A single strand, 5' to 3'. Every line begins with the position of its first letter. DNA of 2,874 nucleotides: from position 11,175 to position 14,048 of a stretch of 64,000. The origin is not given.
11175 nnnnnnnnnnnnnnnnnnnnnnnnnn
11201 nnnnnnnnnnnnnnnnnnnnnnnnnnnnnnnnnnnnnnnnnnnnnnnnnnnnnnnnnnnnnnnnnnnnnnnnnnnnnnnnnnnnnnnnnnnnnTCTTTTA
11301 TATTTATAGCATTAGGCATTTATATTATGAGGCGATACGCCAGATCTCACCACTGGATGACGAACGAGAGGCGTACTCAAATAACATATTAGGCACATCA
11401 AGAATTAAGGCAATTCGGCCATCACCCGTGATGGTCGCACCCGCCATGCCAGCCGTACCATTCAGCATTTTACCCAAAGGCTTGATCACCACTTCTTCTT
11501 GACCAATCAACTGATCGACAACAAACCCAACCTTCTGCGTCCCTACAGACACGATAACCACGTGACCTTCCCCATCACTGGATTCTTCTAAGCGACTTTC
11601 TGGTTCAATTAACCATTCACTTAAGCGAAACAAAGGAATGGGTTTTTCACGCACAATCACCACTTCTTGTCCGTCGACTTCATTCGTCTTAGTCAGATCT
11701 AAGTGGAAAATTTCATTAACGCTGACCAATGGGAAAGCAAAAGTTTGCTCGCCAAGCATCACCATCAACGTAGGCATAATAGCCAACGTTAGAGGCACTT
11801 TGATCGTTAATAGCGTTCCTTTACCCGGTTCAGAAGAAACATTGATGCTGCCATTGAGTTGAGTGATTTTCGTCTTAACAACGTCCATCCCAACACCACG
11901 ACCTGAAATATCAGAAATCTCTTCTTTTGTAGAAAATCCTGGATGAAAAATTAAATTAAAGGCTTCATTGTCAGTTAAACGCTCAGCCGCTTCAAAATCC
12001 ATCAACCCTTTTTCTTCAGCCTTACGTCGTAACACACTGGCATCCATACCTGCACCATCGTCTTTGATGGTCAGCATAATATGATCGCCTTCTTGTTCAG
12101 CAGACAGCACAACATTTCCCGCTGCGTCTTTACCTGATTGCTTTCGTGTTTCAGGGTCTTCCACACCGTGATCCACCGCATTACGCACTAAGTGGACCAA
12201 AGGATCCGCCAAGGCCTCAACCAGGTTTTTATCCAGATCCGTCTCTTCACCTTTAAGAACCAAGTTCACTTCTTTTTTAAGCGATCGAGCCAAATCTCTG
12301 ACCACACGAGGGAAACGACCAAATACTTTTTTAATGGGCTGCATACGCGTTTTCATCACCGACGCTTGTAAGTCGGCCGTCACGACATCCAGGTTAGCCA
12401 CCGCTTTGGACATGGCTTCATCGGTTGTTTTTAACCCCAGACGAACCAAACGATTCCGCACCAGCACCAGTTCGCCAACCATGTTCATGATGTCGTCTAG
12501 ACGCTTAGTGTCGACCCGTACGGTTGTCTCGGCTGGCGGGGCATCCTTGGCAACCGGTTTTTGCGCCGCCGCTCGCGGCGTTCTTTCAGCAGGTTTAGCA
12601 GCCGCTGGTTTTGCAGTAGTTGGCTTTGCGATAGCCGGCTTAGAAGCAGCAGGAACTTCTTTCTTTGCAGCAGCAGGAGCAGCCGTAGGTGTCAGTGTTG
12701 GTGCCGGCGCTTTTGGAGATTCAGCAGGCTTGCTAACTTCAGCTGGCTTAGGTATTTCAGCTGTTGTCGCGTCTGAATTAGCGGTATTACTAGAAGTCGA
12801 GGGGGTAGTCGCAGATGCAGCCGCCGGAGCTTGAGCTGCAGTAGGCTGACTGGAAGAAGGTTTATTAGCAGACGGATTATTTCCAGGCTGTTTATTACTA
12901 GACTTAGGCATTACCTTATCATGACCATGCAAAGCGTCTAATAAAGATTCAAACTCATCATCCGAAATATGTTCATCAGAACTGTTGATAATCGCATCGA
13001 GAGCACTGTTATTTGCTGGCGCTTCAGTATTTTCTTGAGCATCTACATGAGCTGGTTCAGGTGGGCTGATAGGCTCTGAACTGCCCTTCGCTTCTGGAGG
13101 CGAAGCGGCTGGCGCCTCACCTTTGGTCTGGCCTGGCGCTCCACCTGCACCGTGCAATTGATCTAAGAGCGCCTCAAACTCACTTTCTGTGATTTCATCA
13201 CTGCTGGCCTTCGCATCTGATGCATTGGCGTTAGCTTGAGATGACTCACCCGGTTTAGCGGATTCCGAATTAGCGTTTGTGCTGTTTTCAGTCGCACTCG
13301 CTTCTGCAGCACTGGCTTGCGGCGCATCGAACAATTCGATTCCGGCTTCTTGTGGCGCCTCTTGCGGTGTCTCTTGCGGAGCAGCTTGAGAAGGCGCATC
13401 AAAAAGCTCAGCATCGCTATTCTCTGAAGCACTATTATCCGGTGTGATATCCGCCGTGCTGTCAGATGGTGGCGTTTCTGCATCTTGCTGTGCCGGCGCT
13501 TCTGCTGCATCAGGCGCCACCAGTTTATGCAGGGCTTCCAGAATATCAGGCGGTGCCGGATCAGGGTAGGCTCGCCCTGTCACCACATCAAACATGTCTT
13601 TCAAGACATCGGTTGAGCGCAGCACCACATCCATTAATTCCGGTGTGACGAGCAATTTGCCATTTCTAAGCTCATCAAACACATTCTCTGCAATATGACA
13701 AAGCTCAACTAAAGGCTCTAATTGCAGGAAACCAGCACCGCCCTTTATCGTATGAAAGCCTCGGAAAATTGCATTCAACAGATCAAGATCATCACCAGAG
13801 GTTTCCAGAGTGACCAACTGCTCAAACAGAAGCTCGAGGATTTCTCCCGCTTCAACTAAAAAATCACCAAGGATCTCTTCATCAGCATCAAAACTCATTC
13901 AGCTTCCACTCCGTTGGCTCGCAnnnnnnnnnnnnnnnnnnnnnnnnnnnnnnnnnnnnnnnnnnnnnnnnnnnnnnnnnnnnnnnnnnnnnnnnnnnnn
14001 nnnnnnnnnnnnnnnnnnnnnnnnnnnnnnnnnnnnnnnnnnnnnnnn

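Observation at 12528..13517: CheA without a recognisable P2 domain: ~330-aa disordered linker carrying two FliM-N/CheZ-C-like peptides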

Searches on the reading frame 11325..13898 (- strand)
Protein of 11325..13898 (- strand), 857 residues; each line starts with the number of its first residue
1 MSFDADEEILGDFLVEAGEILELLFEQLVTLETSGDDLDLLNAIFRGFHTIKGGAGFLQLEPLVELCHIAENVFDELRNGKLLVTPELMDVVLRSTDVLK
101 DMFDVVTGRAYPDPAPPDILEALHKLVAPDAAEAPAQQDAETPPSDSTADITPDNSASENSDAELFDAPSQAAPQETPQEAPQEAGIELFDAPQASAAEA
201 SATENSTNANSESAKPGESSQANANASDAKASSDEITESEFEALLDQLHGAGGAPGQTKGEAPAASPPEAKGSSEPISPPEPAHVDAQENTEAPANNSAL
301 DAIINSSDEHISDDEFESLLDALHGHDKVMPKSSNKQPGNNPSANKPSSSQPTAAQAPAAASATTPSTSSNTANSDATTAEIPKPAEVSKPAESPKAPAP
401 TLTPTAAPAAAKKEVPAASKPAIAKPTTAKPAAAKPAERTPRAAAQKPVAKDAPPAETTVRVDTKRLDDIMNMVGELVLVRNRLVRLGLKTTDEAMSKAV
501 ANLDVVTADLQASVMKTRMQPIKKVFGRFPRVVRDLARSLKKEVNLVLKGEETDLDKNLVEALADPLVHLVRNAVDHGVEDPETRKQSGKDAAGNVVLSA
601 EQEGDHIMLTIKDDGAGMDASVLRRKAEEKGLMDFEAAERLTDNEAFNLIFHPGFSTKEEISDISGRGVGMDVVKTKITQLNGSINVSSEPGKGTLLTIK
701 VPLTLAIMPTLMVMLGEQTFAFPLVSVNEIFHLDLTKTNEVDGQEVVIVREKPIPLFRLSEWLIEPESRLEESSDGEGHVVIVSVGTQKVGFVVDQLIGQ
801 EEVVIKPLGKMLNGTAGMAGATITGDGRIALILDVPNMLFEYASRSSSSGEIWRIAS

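Call 3: search_protein_families(library=pfam, proteins=[window:11325-13898:-], max_evalue=10)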
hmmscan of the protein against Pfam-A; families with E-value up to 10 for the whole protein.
window:11325-13898:- (857 aa): 6 families
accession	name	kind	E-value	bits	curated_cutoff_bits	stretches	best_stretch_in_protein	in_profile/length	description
PF01584.24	CheW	-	7.1e-29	100.6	23.5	1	711-839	3-134/138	CheW-like domain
PF02518.31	HATPase_c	-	3e-18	66.7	26.4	1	565-704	4-110/111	Histidine kinase-, DNA gyrase B-, and HSP90-like ATPase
PF01627.28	Hpt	-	5e-16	59.1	24.6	1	8-104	1-79/84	Hpt domain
PF02895.20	H-kinase_dim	-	5.3e-16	59.3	23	1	458-517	2-68/68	Signal transducing histidine kinase, homodimeric domain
PF09851.14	SHOCT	-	0.16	12.2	27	1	235-248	14-27/28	Short C-terminal domain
PF06252.17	GemA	-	3.9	8.9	27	0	230-269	16-54/119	Bacteriophage Mu, GemA protein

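Call 4: search_protein_families(library=ncbifam, proteins=[window:11325-13898:-], max_evalue=10)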
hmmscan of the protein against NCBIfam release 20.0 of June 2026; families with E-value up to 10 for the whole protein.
window:11325-13898:- (857 aa): 46 families (the best 25 are shown)
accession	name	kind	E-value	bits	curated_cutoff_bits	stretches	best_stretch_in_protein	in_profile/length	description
NF041336.1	CheA_Halo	equivalog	1e-134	450.6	950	2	442-836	275-664/666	chemotaxis protein CheA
NF007835.0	PRK10547.1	equivalog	1.7e-117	393.7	793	2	417-838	238-656/670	chemotaxis protein CheA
NF008298.1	PRK11086.1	subfamily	1.5e-08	33.6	520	1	645-703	472-525/529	DcuS/MalK family sensor histidine kinase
NF007688.0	PRK10364.1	equivalog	1.8e-08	33.5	479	1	646-704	399-452/460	two-component system sensor histidine kinase ZraS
NF010411.0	PRK13837.1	equivalog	1.1e-07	30.3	647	2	646-709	623-681/828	two-component system VirA-like sensor kinase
NF008468.0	PRK11360.1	equivalog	2.2e-07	29.7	646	1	643-703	553-608/616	two-component system sensor histidine kinase AtoS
NF046044.1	PnpS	equivalog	4.5e-07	29.2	400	2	664-702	352-390/390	two-component system histidine kinase PnpS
TIGR02916.1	PEP_his_kin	equivalog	1.1e-06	27.5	300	2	649-702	631-679/679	XrtA/PEP-CTERM system histidine kinase PrsK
NF047874.1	MASE3_PAS_HK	subfamily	2.2e-06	26.8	560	2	665-704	587-626/655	MASE3 domain-containing sensor histidine kinase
NF047322.1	HK_morpho_MacS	equivalog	8.9e-06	25.1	300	2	560-632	269-332/367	MacS family sensor histidine kinase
NF038348.1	T2SS_HK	subfamily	1.3e-05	23.9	450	2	646-703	519-573/574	histidine kinase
NF041210.1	his_kin_PieS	equivalog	1.5e-05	24.2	850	2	667-703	434-470/474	two component system sensor histidine kinase PieS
NF041947.1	LuxQ_Vibrio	equivalog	1.7e-05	22.9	1200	1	645-706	637-699/843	quorum-sensing autoinducer 2 sensor kinase/phosphatase LuxQ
NF046020.1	HisKinCckABruc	equivalog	2e-05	22.7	1000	1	644-706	651-710/868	cell cycle histidine kinase CckA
TIGR02966.1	phoR_proteo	equivalog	3.2e-05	23.1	334.2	2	662-699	294-331/333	phosphate regulon sensor histidine kinase PhoR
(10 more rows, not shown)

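Call 6: find_homologous_proteins(query=window:11325-13898:-, max_evalue=1e-30)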
Query window:11325-13898:- (857 aa): 8000 proteins with E <= 1e-30 among 8000 candidates; the best 120 are listed.
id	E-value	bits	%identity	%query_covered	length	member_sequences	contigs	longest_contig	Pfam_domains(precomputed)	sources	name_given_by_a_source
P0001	0.0e+0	1840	100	100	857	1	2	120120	PF02895.21,PF01584.25,PF02518.32,PF01627.29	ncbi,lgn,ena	-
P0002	3.1e-278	944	82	46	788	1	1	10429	PF02895.21,PF01584.25,PF02518.32,PF01627.29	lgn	-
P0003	1.4e-275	935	57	99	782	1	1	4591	PF02895.21,PF01584.25,PF02518.32,PF01627.29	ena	-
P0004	5.1e-275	933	79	46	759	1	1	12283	PF02895.21,PF01584.25,PF02518.32,PF01627.29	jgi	-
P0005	7.2e-274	929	82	46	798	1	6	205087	PF02895.21,PF01584.25,PF02518.32,PF01627.29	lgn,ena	-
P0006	1.6e-273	928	82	46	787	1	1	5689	PF02895.21,PF01584.25,PF02518.32,PF01627.29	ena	-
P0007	2.2e-273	928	82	46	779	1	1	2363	PF02895.21,PF01584.25,PF02518.32,PF01627.29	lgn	-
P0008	1.6e-272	925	59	99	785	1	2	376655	PF02895.21,PF01584.25,PF02518.32,PF01627.29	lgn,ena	-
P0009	1.8e-272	925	82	46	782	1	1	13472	PF02895.21,PF01584.25,PF02518.32,PF01627.29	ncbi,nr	ncbi:MAG: chemotaxis protein CheA [Pseudomonadales bacterium]|nr:chemotaxis protein CheA [Pseudomona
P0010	1.1e-271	922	82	46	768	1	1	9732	PF02895.21,PF01584.25,PF02518.32,PF01627.29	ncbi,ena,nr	ncbi:MAG: chemotaxis protein CheA [Ketobacteraceae bacterium]|nr:chemotaxis protein CheA [Ketobacter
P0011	2.2e-271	921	82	46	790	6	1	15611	PF02895.21,PF01584.25,PF02518.32,PF01627.29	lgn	-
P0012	1.8e-270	918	58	99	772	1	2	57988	PF02895.21,PF01584.25,PF09851.15,PF02518.32,PF01627.29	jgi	jgi:two-component system chemotaxis sensor kinase CheA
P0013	9.0e-270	916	82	46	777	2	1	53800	PF02895.21,PF01584.25,PF09851.15,PF02518.32,PF01627.29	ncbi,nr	ncbi:MAG: chemotaxis protein CheA [Pseudomonadales bacterium]|nr:chemotaxis protein CheA [Pseudomona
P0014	1.5e-269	915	59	99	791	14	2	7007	PF02895.21,PF01584.25,PF02518.32,PF01627.29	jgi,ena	-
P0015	9.1e-268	909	58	99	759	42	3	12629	PF02895.21,PF01584.25,PF02518.32,PF01627.29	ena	-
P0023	2.5e-266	904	64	63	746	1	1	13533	PF02895.21,PF01584.25,PF02518.32,PF01627.29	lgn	-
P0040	3.4e-264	897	81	46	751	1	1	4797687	PF02895.21,PF01584.25,PF09851.15,PF02518.32,PF01627.29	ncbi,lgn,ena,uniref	ncbi:chemotaxis protein CheA [Bacterioplanoides sp.]|uniref:chemotaxis protein CheA n=1 Tax=Bacterio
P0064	1.1e-262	892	80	46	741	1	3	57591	PF02895.21,PF01584.25,PF02518.32,PF01627.29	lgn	-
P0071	2.2e-262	891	64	63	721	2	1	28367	PF02895.21,PF01584.25,PF02518.32,PF01627.29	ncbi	ncbi:MAG: chemotaxis protein CheA [Gammaproteobacteria bacterium]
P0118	2.7e-260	885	78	47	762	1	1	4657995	PF02895.21,PF01584.25,PF02518.32,PF01627.29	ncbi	ncbi:chemotaxis protein CheA [Pseudomonas sp. Marseille-QA0892]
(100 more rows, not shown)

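Call 19: list_cluster_members(proteins=[P0001])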
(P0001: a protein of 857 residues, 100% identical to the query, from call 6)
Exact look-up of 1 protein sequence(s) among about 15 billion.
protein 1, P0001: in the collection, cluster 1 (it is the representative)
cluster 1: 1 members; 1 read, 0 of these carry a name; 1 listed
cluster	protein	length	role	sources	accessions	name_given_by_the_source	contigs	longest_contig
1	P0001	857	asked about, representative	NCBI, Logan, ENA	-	-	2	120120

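Call 21: find_encoding_contigs(protein=P0001, flank=10000, max_places=3)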
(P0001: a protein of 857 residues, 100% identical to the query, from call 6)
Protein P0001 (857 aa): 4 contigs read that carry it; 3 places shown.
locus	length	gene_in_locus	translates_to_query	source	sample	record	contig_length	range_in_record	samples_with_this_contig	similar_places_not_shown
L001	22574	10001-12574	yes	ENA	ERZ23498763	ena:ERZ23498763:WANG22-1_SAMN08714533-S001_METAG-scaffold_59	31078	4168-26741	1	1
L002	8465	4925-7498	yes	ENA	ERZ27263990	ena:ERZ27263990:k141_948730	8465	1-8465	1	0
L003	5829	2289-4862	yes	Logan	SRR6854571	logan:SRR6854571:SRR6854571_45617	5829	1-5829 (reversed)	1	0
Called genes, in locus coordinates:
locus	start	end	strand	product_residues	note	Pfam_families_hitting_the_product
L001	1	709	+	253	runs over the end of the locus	PF00813:FliP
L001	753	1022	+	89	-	PF01313:Bac_export_3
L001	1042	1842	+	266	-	PF01311:Bac_export_1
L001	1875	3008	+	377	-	PF01312:Bac_export_2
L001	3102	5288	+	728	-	PF00771:FHIPEP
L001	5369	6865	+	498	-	PF00448:SRP54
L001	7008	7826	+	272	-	PF00142:Fer4_NifH, PF01656:CbiA, PF02374:ArsA_ATPase (weak), PF06564:CBP_BcsQ (weak), PF09140:MipZ (weak), PF10609:ParA, PF13614:AAA_31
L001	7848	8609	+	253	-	PF04542:Sigma70_r2, PF04539:Sigma70_r3, PF13384:HTH_23 (faint), PF08281:Sigma70_r4_2 (weak), PF04545:Sigma70_r4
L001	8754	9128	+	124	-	PF00072:Response_reg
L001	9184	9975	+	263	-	PF04344:CheZ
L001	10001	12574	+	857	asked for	PF01627:Hpt, PF02895:H-kinase_dim, PF02518:HATPase_c, PF01584:CheW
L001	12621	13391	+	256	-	PF20560:MotA_N, PF01618:MotA_ExbB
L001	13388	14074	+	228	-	PF13677:MotB_plug, PF00691:OmpA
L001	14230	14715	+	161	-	PF01584:CheW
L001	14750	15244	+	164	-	PF01584:CheW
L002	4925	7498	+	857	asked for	PF01627:Hpt, PF02895:H-kinase_dim, PF02518:HATPase_c, PF01584:CheW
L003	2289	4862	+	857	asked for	PF01627:Hpt, PF02895:H-kinase_dim, PF02518:HATPase_c, PF01584:CheW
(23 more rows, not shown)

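Call 23: find_encoding_contigs(protein=P0118, flank=9000, max_places=1)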
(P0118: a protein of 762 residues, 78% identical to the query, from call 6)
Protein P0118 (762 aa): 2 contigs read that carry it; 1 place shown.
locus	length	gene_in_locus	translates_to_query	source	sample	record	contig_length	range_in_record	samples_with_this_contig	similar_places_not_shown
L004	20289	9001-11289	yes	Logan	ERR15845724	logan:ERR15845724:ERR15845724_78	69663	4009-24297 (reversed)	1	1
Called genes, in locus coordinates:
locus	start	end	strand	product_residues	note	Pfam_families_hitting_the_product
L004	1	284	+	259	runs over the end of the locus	PF01311:Bac_export_1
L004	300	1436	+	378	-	PF01312:Bac_export_2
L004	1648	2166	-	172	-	PF00080:Sod_Cu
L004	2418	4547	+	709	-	PF00771:FHIPEP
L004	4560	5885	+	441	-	PF13401:AAA_22 (faint), PF25199:nSTAND_NTPase5 (faint), PF00448:SRP54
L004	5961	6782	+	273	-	PF00142:Fer4_NifH, PF01656:CbiA, PF02374:ArsA_ATPase (weak), PF06564:CBP_BcsQ (weak), PF10609:ParA, PF13614:AAA_31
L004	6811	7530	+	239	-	PF04542:Sigma70_r2, PF04539:Sigma70_r3, PF13384:HTH_23 (faint), PF08281:Sigma70_r4_2, PF04545:Sigma70_r4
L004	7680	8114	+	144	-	PF00072:Response_reg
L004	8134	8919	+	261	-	PF04344:CheZ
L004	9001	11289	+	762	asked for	PF01627:Hpt, PF02895:H-kinase_dim, PF02518:HATPase_c, PF01584:CheW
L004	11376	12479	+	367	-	PF00072:Response_reg, PF01339:CheB_methylest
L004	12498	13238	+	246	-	PF20560:MotA_N, PF01618:MotA_ExbB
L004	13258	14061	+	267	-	PF13677:MotB_plug, PF00691:OmpA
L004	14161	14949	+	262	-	PF00142:Fer4_NifH (weak), PF01656:CbiA, PF02374:ArsA_ATPase, PF06564:CBP_BcsQ (weak), PF09140:MipZ (weak), PF10609:ParA, PF13614:AAA_31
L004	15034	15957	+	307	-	PF01584:CheW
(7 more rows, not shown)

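Call 24: find_encoding_contigs(protein=P0064, flank=9000, max_places=1)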
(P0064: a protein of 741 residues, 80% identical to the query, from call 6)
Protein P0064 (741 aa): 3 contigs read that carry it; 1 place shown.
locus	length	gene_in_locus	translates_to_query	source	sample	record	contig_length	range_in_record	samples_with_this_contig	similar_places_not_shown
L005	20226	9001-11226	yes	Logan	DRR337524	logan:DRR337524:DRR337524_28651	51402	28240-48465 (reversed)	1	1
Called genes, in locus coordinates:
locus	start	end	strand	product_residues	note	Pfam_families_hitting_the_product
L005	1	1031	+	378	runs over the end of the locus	PF01312:Bac_export_2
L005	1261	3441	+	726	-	PF00771:FHIPEP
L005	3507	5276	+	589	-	PF00448:SRP54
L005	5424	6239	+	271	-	PF00142:Fer4_NifH, PF01656:CbiA, PF02374:ArsA_ATPase (weak), PF06564:CBP_BcsQ (weak), PF09140:MipZ (weak), PF10609:ParA, PF13614:AAA_31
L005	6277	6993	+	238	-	PF04542:Sigma70_r2, PF04539:Sigma70_r3, PF08281:Sigma70_r4_2, PF04545:Sigma70_r4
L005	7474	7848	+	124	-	PF00072:Response_reg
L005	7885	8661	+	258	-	PF04344:CheZ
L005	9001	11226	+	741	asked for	PF01627:Hpt, PF02895:H-kinase_dim, PF02518:HATPase_c, PF01584:CheW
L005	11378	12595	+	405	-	PF00072:Response_reg, PF01339:CheB_methylest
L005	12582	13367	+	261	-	PF20560:MotA_N, PF01618:MotA_ExbB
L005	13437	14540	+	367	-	PF13677:MotB_plug, PF00691:OmpA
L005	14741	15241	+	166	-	PF01584:CheW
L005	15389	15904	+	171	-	PF01584:CheW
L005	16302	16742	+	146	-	PF10975:DUF2802 (faint)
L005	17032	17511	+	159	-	PF00581:Rhodanese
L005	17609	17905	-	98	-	PF01312:Bac_export_2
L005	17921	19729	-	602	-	PF02120:Flg_hook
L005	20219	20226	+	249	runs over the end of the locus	PF02463:SMC_N (faint), PF00005:ABC_tran, PF13304:AAA_21 (faint)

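Call 25: find_encoding_contigs(protein=P0005, flank=9000, max_places=1)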
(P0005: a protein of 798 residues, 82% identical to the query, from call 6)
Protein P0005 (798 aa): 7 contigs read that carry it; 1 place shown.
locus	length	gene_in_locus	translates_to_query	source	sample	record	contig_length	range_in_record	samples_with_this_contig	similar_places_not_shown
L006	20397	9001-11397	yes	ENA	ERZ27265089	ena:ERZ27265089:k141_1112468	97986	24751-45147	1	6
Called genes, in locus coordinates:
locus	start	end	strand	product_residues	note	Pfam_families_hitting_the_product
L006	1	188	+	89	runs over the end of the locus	PF01313:Bac_export_3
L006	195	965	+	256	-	PF01311:Bac_export_1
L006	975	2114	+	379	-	PF01312:Bac_export_2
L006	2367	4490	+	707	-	PF00771:FHIPEP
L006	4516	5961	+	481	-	PF00448:SRP54, PF05729:NACHT (faint), PF13401:AAA_22 (weak)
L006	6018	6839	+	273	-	PF00142:Fer4_NifH, PF01656:CbiA, PF02374:ArsA_ATPase (weak), PF06564:CBP_BcsQ (weak), PF09140:MipZ (weak), PF10609:ParA, PF13614:AAA_31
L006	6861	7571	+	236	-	PF04542:Sigma70_r2, PF04539:Sigma70_r3 (weak), PF08281:Sigma70_r4_2, PF04545:Sigma70_r4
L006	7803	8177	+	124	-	PF00072:Response_reg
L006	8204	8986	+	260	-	PF04344:CheZ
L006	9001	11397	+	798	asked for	PF01627:Hpt, PF02895:H-kinase_dim, PF02518:HATPase_c, PF01584:CheW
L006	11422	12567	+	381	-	PF00072:Response_reg, PF01339:CheB_methylest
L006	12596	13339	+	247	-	PF01618:MotA_ExbB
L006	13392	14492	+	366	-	PF13677:MotB_plug, PF00691:OmpA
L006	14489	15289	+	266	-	PF01656:CbiA, PF02374:ArsA_ATPase, PF06564:CBP_BcsQ, PF07015:VirC1 (weak), PF09140:MipZ (faint), PF10609:ParA, PF13614:AAA_31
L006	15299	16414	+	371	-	PF01584:CheW (weak)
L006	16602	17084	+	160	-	PF01584:CheW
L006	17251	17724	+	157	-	PF01584:CheW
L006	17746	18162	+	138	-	PF10975:DUF2802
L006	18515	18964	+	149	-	PF00581:Rhodanese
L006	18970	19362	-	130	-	PF01312:Bac_export_2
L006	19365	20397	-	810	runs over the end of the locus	PF02120:Flg_hook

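Call 27: find_encoding_contigs(protein=P0040, flank=9000, max_places=1)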
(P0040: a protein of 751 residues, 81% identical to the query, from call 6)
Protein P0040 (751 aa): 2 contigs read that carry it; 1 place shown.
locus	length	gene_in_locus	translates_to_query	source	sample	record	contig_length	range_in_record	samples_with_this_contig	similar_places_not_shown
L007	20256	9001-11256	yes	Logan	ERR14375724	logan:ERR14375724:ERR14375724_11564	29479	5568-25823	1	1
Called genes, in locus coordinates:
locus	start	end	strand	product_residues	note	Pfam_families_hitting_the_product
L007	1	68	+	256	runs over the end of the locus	PF00813:FliP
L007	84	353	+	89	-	PF01313:Bac_export_3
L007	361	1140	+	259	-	PF01311:Bac_export_1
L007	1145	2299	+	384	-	PF01312:Bac_export_2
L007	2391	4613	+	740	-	PF00771:FHIPEP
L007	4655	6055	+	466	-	PF00448:SRP54, PF13401:AAA_22 (weak)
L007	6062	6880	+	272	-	PF00142:Fer4_NifH, PF01656:CbiA, PF02374:ArsA_ATPase (weak), PF06564:CBP_BcsQ (weak), PF09140:MipZ, PF10609:ParA, PF13614:AAA_31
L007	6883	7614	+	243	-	PF04542:Sigma70_r2, PF04539:Sigma70_r3, PF13384:HTH_23 (faint), PF08281:Sigma70_r4_2, PF04545:Sigma70_r4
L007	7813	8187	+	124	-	PF00072:Response_reg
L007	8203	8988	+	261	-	PF04344:CheZ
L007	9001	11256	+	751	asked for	PF01627:Hpt, PF09851:SHOCT (faint), PF02895:H-kinase_dim, PF02518:HATPase_c, PF01584:CheW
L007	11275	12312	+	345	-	PF00072:Response_reg, PF01339:CheB_methylest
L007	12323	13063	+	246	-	PF01618:MotA_ExbB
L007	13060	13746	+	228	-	PF13677:MotB_plug, PF00691:OmpA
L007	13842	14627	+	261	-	PF01656:CbiA, PF02374:ArsA_ATPase, PF06564:CBP_BcsQ, PF07015:VirC1 (faint), PF09140:MipZ (weak), PF10609:ParA, PF13614:AAA_31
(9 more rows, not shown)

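Call 28: find_encoding_contigs(protein=P0071, flank=9000, max_places=1)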
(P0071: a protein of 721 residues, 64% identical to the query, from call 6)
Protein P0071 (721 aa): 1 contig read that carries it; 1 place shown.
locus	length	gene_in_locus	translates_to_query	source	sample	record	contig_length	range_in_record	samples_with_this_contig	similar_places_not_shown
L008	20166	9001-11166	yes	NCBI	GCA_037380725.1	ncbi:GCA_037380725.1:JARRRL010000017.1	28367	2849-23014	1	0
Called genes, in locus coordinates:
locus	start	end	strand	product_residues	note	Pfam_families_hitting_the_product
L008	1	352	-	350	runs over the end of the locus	PF01210:NAD_Gly3P_dh_N, PF03807:F420_oxidored (faint), PF07479:NAD_Gly3P_dh_C, PF20618:GPD_NAD_C_bact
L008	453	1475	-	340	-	PF00478:IMPDH, PF01645:Glu_synthase (faint), PF04131:NanE (weak), PF01070:FMN_dh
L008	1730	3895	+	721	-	PF00771:FHIPEP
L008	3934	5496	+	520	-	PF00448:SRP54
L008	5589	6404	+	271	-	PF00142:Fer4_NifH, PF01656:CbiA, PF02374:ArsA_ATPase, PF09140:MipZ, PF10609:ParA, PF13614:AAA_31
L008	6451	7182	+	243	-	PF04542:Sigma70_r2, PF04539:Sigma70_r3, PF13384:HTH_23 (faint), PF08281:Sigma70_r4_2, PF04545:Sigma70_r4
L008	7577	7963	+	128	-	PF00072:Response_reg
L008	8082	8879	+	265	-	PF04344:CheZ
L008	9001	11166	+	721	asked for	PF01627:Hpt, PF02895:H-kinase_dim, PF02518:HATPase_c, PF01584:CheW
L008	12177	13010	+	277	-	PF13677:MotB_plug, PF00691:OmpA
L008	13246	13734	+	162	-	PF01584:CheW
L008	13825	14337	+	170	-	PF01584:CheW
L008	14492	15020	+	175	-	-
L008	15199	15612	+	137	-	PF00581:Rhodanese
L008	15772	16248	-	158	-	PF07437:YfaZ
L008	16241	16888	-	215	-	-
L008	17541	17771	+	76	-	-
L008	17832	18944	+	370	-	PF12118:SprA-related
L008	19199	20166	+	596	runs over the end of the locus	PF02771:Acyl-CoA_dh_N, PF02770:Acyl-CoA_dh_M, PF00441:Acyl-CoA_dh_1, PF22924:ACOX_C_alpha1, PF12806:Acyl-CoA_dh_C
